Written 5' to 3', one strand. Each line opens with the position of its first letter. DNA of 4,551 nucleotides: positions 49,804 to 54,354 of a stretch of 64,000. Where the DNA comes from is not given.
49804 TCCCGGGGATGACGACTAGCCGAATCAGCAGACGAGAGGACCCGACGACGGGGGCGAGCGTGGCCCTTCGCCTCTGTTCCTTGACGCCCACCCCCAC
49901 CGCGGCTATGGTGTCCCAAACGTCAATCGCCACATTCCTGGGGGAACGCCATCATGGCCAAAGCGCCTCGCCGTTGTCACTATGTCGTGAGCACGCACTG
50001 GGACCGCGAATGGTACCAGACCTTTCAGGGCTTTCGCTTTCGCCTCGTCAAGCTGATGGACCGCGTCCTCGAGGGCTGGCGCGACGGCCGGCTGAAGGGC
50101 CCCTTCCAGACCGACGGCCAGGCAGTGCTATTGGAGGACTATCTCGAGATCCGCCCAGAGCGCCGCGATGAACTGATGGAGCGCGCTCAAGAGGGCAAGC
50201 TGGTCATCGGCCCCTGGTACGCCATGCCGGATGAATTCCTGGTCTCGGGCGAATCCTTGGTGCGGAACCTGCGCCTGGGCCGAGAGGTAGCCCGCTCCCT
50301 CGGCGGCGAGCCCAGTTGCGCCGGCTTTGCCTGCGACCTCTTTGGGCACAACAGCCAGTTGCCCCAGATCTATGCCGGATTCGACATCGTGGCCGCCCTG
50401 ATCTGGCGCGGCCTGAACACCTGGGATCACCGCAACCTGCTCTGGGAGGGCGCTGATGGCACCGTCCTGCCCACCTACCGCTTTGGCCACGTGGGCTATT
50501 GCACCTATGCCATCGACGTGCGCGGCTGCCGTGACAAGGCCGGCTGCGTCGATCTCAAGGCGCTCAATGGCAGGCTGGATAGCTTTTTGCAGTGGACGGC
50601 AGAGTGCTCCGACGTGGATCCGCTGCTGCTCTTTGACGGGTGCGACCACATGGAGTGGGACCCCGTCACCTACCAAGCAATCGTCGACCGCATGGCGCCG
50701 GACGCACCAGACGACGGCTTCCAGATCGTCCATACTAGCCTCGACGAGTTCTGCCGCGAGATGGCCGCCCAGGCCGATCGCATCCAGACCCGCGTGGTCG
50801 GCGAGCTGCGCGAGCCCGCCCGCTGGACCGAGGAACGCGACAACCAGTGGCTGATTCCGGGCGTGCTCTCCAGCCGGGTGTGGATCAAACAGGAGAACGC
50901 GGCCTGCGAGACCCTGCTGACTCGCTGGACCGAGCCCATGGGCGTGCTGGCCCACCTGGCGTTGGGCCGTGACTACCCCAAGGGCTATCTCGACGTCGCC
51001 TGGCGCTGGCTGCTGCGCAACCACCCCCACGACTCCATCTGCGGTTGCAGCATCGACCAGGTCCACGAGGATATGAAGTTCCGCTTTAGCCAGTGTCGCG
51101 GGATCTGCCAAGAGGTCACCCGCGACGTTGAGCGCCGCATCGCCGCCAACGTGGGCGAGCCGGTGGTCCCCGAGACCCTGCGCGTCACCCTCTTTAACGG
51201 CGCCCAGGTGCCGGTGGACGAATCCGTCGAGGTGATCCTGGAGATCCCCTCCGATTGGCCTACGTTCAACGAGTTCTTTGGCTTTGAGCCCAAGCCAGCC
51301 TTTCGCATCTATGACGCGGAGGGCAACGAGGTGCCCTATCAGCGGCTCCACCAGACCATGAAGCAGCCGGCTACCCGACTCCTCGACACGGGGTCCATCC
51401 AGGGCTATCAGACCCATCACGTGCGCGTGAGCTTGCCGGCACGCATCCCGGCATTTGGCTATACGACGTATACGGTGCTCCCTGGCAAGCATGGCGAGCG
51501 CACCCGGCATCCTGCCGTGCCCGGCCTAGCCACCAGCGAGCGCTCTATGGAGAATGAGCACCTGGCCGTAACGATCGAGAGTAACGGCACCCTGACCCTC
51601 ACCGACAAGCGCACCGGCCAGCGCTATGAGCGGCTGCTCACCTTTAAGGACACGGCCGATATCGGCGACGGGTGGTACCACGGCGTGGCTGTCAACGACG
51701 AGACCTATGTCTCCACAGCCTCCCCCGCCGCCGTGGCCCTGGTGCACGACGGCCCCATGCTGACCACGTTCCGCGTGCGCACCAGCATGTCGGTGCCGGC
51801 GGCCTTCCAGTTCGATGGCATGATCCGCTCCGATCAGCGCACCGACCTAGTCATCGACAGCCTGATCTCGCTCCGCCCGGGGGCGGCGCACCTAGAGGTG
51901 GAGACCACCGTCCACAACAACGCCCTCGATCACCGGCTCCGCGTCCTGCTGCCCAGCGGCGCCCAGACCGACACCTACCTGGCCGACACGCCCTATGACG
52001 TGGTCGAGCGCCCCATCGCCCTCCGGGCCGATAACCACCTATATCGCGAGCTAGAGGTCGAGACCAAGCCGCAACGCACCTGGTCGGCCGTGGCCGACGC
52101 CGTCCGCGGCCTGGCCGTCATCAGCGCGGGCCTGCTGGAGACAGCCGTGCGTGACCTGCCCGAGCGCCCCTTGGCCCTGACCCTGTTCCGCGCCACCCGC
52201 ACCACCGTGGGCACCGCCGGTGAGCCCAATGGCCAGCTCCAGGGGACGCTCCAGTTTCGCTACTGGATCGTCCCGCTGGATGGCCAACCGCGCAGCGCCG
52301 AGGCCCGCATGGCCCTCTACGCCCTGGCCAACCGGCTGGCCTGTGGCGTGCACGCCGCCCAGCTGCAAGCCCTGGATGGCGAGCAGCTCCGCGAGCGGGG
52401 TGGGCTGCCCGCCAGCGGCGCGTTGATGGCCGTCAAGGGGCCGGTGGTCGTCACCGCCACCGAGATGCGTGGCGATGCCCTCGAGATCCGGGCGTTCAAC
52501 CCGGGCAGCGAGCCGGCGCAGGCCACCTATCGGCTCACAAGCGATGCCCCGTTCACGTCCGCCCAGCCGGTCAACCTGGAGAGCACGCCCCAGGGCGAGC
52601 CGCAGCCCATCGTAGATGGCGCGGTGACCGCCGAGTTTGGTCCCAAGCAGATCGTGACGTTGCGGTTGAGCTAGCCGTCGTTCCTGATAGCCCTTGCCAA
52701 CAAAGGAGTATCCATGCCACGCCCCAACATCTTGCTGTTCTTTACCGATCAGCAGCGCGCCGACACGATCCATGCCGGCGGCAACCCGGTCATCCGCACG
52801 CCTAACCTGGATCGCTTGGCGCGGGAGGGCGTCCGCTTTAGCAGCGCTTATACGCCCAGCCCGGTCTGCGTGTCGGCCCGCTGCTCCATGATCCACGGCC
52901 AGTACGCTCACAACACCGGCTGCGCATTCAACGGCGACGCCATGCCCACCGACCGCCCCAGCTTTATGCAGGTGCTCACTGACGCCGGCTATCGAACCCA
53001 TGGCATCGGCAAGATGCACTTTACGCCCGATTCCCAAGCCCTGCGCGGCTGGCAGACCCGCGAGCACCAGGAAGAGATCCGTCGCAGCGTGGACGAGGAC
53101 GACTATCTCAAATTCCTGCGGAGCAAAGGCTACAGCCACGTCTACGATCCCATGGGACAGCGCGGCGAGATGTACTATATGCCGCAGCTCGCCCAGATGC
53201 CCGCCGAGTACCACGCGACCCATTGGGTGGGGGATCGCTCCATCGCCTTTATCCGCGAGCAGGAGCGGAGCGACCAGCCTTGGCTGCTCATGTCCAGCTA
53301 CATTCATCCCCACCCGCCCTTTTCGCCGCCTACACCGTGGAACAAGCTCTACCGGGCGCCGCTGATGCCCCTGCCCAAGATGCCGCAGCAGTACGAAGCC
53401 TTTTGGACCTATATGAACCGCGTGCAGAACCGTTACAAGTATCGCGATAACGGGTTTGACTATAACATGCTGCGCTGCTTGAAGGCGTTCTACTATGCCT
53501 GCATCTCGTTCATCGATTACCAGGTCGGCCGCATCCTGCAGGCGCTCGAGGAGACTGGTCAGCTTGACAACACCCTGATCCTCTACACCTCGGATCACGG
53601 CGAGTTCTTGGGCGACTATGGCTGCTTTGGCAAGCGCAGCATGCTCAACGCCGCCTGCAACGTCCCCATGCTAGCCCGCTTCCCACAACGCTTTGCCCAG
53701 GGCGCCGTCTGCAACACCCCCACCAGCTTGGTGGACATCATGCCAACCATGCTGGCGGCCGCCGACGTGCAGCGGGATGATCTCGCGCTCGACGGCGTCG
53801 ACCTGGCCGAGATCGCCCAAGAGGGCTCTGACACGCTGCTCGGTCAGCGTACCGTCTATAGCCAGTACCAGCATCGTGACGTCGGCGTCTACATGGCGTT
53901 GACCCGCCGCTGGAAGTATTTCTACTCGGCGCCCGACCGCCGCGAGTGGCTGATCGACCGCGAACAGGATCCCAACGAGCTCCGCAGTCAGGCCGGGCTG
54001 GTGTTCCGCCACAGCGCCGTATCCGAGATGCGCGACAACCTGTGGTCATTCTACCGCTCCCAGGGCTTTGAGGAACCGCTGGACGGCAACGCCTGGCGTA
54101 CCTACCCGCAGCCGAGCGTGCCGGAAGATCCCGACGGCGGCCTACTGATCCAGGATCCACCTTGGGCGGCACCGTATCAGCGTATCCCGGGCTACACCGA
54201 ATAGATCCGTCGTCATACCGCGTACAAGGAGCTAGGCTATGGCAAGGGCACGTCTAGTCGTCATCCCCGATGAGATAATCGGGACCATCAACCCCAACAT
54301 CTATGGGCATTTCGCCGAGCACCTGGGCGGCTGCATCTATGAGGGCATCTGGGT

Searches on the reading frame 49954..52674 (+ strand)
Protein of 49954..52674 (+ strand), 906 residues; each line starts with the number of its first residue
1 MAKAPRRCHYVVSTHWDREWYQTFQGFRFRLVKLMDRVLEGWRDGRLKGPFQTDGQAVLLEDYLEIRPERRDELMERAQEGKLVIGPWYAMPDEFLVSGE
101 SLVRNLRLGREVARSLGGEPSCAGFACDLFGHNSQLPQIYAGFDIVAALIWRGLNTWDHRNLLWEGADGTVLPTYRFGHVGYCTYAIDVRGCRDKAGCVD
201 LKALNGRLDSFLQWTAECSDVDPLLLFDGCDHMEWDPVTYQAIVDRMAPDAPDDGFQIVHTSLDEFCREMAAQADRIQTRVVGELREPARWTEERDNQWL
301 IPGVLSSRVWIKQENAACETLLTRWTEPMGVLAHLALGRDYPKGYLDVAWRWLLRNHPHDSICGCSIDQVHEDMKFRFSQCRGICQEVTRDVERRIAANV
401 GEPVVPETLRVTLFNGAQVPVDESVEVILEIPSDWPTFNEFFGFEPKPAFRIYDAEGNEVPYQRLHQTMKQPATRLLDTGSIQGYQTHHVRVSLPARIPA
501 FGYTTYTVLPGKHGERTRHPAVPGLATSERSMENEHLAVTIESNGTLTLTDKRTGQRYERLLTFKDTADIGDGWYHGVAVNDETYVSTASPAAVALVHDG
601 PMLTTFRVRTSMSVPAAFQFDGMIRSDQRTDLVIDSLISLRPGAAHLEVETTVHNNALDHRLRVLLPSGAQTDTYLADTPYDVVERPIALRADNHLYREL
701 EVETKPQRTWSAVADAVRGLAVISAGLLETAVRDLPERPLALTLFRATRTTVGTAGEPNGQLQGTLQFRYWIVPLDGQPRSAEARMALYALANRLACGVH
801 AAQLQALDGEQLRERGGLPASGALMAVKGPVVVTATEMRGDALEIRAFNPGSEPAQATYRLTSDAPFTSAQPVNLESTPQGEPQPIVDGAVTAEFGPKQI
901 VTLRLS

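Call 7: search_protein_families(library=pfam, proteins=[window:49954-52674:+], max_evalue=0.01)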
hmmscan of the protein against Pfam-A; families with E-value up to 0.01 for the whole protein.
window:49954-52674:+ (906 aa): 4 families
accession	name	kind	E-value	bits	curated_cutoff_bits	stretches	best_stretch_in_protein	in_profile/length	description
PF01074.27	Glyco_hydro_38N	-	1.7e-20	74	25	1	9-236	3-222/270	Glycosyl hydrolases family 38 N-terminal domain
PF07748.19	Glyco_hydro_38C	-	6.9e-16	59.6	25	1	532-748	1-200/206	Glycosyl hydrolases family 38 C-terminal domain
PF09261.16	Alpha-mann_mid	-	2.5e-11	44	31.1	1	303-392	5-92/96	Alpha mannosidase middle domain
PF17677.7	Glyco_hydro38C2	-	0.00034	21.1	22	1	832-903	3-72/72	Glycosyl hydrolases family 38 C-terminal beta sandwich domain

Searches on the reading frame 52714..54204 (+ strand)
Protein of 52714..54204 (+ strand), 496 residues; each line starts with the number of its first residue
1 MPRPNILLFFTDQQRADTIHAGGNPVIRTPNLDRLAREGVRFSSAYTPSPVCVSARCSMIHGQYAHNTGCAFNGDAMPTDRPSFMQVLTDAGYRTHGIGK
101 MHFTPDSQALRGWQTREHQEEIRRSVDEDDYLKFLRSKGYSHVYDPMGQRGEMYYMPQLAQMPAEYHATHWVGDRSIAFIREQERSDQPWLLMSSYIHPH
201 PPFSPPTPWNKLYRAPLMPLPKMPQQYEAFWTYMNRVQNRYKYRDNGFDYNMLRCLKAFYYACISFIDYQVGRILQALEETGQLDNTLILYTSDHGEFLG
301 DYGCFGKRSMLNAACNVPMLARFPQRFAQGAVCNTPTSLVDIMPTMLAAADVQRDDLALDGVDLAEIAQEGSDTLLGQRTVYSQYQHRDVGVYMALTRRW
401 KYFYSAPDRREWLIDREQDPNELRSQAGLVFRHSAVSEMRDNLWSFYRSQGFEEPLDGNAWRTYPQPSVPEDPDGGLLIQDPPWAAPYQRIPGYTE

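Call 21: search_protein_families(library=pfam, proteins=[window:52714-54204:+], max_evalue=0.001)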
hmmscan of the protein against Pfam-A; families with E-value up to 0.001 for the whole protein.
window:52714-54204:+ (496 aa): 4 families
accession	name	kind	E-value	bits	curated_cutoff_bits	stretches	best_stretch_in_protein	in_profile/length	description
PF00884.28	Sulfatase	-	3.1e-50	171.6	25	1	4-352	1-301/301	Sulfatase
PF16347.10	SGSH_C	-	9e-13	49.1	29.3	1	300-443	1-148/154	N-sulphoglucosamine sulphohydrolase, C-terminal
PF01663.27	Phosphodiest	-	1.1e-06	29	23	0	7-90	2-83/342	Type I phosphodiesterase / nucleotide pyrophosphatase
PF02995.22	DUF229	-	0.00011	21.5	25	1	227-300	274-346/496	Protein of unknown function (DUF229)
